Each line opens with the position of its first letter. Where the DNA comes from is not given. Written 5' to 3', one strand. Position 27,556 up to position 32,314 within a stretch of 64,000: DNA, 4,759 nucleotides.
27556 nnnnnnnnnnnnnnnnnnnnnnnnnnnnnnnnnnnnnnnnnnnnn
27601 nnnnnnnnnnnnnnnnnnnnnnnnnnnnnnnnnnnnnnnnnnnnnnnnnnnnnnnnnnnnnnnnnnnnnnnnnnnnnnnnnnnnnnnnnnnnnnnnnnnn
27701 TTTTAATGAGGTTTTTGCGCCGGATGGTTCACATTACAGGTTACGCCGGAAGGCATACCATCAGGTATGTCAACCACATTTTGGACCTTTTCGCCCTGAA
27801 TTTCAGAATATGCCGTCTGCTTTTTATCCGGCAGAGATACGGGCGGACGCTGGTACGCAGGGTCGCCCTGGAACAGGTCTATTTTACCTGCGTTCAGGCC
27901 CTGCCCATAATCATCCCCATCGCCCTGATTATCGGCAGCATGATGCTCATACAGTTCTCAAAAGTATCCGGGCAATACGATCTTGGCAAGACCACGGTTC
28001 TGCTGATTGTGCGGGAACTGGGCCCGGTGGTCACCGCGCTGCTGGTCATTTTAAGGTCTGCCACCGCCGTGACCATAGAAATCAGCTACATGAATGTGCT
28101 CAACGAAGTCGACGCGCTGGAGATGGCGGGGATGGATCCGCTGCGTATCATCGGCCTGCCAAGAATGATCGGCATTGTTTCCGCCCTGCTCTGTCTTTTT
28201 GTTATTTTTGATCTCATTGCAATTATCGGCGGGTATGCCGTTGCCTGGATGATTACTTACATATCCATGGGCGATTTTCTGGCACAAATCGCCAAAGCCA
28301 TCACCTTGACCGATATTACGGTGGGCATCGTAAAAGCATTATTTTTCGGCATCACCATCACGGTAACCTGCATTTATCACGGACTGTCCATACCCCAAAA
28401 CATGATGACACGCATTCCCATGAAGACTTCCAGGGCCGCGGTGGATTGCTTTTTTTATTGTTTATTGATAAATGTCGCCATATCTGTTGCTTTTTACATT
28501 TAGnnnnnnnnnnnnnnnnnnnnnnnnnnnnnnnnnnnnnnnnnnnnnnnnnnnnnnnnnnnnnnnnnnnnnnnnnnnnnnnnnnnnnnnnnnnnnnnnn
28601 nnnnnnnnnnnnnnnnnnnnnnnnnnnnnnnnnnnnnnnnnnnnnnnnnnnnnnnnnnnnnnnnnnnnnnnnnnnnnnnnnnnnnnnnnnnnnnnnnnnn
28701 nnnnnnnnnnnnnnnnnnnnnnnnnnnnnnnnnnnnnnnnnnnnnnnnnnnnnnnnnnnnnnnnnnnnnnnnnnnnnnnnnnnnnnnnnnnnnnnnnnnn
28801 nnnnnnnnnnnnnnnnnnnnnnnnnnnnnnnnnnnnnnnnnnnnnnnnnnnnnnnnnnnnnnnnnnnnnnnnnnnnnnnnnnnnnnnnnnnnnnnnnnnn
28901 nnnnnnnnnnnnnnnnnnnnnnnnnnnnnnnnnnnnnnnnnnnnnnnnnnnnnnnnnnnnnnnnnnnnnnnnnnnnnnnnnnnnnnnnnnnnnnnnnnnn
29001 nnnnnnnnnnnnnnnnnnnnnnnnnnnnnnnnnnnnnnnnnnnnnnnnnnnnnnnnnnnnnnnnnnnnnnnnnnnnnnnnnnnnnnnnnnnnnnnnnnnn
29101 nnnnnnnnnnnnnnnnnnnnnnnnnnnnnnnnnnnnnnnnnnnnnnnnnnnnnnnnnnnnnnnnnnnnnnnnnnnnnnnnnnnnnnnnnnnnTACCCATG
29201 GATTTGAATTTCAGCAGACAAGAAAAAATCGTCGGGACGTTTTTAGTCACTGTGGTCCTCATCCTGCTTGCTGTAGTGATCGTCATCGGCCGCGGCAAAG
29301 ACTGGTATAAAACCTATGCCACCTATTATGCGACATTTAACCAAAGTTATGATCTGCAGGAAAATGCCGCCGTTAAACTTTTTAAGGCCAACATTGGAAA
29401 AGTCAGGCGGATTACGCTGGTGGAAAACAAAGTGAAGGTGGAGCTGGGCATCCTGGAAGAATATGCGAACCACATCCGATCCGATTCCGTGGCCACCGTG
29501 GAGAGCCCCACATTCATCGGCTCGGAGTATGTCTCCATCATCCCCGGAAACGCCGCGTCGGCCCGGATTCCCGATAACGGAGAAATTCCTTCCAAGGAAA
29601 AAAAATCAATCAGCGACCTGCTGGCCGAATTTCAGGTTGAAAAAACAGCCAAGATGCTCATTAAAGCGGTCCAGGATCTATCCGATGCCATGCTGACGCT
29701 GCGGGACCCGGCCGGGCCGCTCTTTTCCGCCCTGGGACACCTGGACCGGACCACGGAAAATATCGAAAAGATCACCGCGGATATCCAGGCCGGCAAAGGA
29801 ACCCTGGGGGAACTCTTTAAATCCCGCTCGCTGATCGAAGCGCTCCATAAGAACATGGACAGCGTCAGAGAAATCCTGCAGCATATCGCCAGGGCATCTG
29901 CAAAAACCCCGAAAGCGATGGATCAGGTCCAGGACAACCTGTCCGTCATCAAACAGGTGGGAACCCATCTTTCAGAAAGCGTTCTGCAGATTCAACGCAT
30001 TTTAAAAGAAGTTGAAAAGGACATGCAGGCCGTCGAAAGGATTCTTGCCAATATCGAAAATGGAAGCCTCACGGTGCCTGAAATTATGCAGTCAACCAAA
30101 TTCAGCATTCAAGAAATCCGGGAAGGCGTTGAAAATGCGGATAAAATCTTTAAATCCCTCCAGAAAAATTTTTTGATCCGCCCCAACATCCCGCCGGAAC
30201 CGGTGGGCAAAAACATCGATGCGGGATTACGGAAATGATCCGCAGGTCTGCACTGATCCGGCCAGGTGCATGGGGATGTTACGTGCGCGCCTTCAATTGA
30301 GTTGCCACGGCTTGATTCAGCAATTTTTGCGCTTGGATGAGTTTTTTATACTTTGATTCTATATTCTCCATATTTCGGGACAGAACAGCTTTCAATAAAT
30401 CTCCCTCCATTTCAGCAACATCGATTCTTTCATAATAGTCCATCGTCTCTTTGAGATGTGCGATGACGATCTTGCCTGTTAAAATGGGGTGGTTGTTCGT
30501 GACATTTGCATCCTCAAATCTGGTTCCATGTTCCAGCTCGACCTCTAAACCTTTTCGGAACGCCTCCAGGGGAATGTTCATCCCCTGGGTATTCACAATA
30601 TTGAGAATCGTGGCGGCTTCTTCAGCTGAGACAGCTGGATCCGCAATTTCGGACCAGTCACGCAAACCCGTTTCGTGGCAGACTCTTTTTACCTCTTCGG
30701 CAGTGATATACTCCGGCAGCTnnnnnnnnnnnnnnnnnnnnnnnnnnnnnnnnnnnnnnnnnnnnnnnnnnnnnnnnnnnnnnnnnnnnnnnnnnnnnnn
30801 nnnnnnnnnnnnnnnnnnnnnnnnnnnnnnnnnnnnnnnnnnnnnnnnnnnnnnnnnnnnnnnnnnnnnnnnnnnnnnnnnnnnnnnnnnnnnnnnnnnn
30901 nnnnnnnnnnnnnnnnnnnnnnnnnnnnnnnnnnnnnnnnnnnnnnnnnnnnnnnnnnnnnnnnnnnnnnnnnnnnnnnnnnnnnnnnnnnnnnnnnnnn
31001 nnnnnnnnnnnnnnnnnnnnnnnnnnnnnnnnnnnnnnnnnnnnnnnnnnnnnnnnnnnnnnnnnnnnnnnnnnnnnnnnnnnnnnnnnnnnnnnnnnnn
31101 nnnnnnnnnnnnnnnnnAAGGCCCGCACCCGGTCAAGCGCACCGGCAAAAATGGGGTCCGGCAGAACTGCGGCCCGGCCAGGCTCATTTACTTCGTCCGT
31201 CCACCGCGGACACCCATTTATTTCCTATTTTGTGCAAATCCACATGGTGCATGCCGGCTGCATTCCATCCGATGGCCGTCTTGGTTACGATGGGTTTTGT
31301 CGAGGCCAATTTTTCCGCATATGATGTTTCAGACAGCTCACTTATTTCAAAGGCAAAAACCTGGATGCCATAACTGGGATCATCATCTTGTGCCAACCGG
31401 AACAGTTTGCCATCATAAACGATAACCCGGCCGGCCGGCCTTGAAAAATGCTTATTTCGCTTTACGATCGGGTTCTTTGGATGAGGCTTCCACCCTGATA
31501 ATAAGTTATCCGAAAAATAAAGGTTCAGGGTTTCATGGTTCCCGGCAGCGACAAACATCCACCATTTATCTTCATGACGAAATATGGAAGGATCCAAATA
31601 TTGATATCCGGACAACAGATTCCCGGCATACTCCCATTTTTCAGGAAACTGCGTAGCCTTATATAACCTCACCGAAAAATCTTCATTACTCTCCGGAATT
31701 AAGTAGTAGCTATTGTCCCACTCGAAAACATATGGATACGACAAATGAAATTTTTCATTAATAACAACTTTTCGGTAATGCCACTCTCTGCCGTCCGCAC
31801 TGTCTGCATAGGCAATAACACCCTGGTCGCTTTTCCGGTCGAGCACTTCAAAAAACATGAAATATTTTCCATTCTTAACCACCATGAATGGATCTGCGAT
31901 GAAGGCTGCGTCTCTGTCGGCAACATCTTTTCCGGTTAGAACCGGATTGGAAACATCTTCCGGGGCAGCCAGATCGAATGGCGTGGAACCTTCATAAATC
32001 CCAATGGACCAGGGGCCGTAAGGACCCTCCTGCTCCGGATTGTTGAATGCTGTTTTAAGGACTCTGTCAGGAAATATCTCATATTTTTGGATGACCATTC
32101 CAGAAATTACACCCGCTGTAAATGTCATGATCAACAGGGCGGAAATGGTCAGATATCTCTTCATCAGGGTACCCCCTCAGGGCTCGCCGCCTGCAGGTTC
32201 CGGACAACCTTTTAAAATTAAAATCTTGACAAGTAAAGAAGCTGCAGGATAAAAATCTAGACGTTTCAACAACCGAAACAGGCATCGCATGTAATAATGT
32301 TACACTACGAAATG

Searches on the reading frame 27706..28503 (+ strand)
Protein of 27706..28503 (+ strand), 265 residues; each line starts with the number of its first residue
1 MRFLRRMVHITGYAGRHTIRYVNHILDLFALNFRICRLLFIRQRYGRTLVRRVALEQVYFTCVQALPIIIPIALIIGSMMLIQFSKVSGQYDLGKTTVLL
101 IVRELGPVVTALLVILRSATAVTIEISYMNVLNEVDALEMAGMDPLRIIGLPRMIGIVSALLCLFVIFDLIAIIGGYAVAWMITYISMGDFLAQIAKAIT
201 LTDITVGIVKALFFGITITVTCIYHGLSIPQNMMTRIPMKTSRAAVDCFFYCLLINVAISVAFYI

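Call 7: search_protein_families(library=pfam, proteins=[window:27706-28503:+], max_evalue=0.001)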
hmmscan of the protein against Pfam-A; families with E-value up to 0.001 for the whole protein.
window:27706-28503:+ (265 aa): 1 family
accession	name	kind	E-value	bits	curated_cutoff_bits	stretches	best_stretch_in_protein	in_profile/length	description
PF02405.21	MlaE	-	8e-47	160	22.5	1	55-261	2-211/212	Permease MlaE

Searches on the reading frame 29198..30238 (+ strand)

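Call 7: search_protein_families(library=pfam, proteins=[window:29198-30238:+], max_evalue=0.001)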
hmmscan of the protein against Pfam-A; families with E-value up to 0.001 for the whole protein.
window:29198-30238:+ (346 aa): 3 families
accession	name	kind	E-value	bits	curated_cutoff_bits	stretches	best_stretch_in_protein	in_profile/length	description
PF02470.25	MlaD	-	8.7e-14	52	25.1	1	41-117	3-81/81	MlaD protein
PF04108.17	ATG17_like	-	1e-05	25.7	43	1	57-308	74-259/355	Autophagy protein ATG17-like domain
PF20155.4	TMP_3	-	0.00078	19.7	41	0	213-324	17-128/192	Tape measure protein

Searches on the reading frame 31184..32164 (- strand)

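Call 7: search_protein_families(library=pfam, proteins=[window:31184-32164:-], max_evalue=0.001)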
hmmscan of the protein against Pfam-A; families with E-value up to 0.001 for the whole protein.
window:31184-32164:- (326 aa): 3 families
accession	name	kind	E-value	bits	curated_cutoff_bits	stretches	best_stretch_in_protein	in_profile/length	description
PF24793.1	GINT1_N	-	8.2e-60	202.8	27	1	49-323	6-303/304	Glucosamine inositolphosphorylceramide transferase 1, N-terminal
PF00251.26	Glyco_hydro_32N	-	1.6e-05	25.1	22.1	0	191-223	133-168/307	Glycosyl hydrolases family 32 N-terminal domain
PF04616.20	Glyco_hydro_43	-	8.6e-05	22.4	32.2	1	88-211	9-144/288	Glycosyl hydrolases family 43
